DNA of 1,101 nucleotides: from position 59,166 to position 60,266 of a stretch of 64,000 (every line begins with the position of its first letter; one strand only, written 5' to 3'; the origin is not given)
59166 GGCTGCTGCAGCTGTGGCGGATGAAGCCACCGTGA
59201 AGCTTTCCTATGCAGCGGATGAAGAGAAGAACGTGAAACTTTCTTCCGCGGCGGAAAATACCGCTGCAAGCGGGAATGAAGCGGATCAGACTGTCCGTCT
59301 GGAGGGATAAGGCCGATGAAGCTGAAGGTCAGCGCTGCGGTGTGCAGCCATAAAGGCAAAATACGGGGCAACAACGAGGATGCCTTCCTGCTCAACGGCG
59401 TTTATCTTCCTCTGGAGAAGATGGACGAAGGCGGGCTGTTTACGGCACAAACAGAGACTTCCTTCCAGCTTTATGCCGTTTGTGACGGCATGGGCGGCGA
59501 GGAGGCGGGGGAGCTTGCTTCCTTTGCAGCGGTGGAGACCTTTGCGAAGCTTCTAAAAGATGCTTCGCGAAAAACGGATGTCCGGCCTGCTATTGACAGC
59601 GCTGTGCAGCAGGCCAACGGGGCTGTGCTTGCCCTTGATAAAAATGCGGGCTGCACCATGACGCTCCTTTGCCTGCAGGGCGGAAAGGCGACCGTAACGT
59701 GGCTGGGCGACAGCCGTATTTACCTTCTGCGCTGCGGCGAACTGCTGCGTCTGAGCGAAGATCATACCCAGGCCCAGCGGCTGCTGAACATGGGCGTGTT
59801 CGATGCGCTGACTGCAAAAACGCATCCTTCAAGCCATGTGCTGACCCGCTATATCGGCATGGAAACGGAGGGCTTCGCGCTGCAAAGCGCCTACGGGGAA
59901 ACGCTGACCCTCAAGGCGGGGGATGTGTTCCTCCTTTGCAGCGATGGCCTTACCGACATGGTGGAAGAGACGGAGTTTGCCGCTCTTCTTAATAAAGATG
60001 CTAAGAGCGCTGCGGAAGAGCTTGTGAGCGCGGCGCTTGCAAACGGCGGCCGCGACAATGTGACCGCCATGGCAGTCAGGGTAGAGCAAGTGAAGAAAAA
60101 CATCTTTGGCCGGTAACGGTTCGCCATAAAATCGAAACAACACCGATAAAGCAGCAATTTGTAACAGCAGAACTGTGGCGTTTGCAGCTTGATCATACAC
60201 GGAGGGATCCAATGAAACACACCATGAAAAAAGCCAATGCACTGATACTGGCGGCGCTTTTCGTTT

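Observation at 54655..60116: Two apparently active transmembrane Ser/Thr kinases plus a PP2C inside a T7SS locus: a threonine-phosphorylation switch analogous to T6SS PpkA/PppA/Fha1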

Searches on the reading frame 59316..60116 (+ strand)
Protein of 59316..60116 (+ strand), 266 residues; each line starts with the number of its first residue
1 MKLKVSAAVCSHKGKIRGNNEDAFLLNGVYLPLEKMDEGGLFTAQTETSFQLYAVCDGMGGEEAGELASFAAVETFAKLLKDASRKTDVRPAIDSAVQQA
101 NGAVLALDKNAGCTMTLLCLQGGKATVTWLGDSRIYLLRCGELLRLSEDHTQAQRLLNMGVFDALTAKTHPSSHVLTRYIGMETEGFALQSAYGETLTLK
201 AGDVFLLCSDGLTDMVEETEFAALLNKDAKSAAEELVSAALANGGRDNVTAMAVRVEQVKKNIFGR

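Call 5: search_protein_families(library=pfam, proteins=[window:59316-60116:+], max_evalue=0.01)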
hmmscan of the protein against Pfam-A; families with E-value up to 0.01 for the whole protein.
window:59316-60116:+ (266 aa): 3 families
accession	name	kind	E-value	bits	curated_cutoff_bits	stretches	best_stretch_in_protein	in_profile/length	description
PF00481.26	PP2C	-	1.1e-17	65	20.3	1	45-153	29-143/255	Protein phosphatase 2C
PF13672.11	PP2C_2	-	7.5e-13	48.9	24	1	44-242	18-205/209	Protein phosphatase 2C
PF07228.17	SpoIIE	-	1.1e-07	32.5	25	1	54-256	8-191/192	Stage II sporulation protein E (SpoIIE)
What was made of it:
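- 59316..60116 (+): Cytoplasmic PPM/PP2C phosphatase with all metal-binding motifs (TsxF equivalent). Pfam PP2C 1.1e-17 (call 5).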

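Call 60: search_solved_structures(query=window:59316-60116:+, show_alignments=2, max_evalue=1e-8)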
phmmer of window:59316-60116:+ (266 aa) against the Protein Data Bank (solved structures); distinct sequences matched with E-value up to 1e-8: 20.
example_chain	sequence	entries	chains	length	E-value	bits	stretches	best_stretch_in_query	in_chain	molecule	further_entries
6jkv_A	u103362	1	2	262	1.2e-28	103.5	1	51-255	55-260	PppA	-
1txo_A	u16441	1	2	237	1.5e-27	99.9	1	40-256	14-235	Putative Bacterial Enzyme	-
2cm1_A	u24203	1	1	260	3.1e-27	98.8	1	40-254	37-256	SERINE THREONINE PROTEIN PHOSPHATASE PSTP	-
5iti_A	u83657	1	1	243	1.6e-23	86.7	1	50-255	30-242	Protein serin-threonin phosphatase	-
2j82_A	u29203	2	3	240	1.6e-23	86.7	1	50-255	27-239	PROTEIN SERINE-THREONINE PHOSPHATASE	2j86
5d2u_A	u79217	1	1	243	2.2e-23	86.2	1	50-255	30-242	Protein serin-threonin phosphatase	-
2y09_A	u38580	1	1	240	2.1e-22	83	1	50-255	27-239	PROTEIN SERIN-THREONIN PHOSPHATASE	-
2xzv_A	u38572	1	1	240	2.1e-22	83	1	50-255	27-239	PROTEIN SERIN-THREONIN PHOSPHATASE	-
6ihu_A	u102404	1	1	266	8.3e-20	74.5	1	35-257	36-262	Phosphorylated protein phosphatase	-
6ihw_A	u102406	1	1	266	1.1e-19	74.1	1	35-257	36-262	Phosphorylated protein phosphatase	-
6ihv_A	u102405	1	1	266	1.1e-19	74.1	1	35-257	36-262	Phosphorylated protein phosphatase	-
6ihs_A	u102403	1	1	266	1.6e-19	73.6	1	35-257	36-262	Phosphorylated protein phosphatase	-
6ihr_A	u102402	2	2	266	1.6e-19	73.6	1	35-257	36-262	Phosphorylated protein phosphatase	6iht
6ihl_A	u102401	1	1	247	2e-19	73.3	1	36-257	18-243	Phosphorylated protein phosphatase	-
5f1m_A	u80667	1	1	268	2.6e-19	72.9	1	36-257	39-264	Phosphorylated protein phosphatase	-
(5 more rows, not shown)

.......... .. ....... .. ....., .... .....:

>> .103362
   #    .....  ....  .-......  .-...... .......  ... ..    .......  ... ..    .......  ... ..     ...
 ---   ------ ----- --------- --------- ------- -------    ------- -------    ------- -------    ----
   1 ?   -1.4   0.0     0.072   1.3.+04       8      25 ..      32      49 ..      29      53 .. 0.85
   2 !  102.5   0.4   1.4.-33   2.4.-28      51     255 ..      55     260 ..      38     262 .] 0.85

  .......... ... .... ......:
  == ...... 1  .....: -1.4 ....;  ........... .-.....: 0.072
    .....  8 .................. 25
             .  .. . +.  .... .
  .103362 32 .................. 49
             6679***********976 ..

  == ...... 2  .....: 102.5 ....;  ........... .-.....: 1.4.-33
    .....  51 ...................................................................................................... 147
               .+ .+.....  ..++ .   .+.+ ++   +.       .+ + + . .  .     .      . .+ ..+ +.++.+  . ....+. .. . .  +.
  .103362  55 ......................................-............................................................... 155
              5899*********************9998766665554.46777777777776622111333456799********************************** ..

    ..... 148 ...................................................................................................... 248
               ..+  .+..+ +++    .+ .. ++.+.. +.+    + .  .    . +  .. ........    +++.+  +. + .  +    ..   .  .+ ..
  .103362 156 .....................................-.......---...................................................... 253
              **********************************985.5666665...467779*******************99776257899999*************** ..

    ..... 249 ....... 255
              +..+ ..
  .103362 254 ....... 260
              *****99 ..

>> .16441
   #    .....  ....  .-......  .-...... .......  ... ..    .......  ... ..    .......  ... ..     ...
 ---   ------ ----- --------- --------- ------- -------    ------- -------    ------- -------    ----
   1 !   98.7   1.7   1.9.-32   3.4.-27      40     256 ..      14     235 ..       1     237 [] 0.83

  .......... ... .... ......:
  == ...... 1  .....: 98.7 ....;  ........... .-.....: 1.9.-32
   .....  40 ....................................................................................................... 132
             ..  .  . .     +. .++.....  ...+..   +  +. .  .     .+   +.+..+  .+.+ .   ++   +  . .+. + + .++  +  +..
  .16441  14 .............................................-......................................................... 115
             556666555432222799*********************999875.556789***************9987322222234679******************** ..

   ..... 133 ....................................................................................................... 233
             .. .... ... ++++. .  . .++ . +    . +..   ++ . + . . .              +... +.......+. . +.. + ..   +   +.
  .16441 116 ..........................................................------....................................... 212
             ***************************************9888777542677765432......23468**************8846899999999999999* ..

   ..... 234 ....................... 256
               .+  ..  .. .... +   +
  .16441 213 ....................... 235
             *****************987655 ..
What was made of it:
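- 59316..60116 (+): PDB PppA 1.2e-28 and PstP 1.5e-27 with aligned motifs (call 60).
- Checked: The best match for the phosphatase is the T6SS phosphatase PppA (6jkv, 1.2e-28), followed by PstP (call 60).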
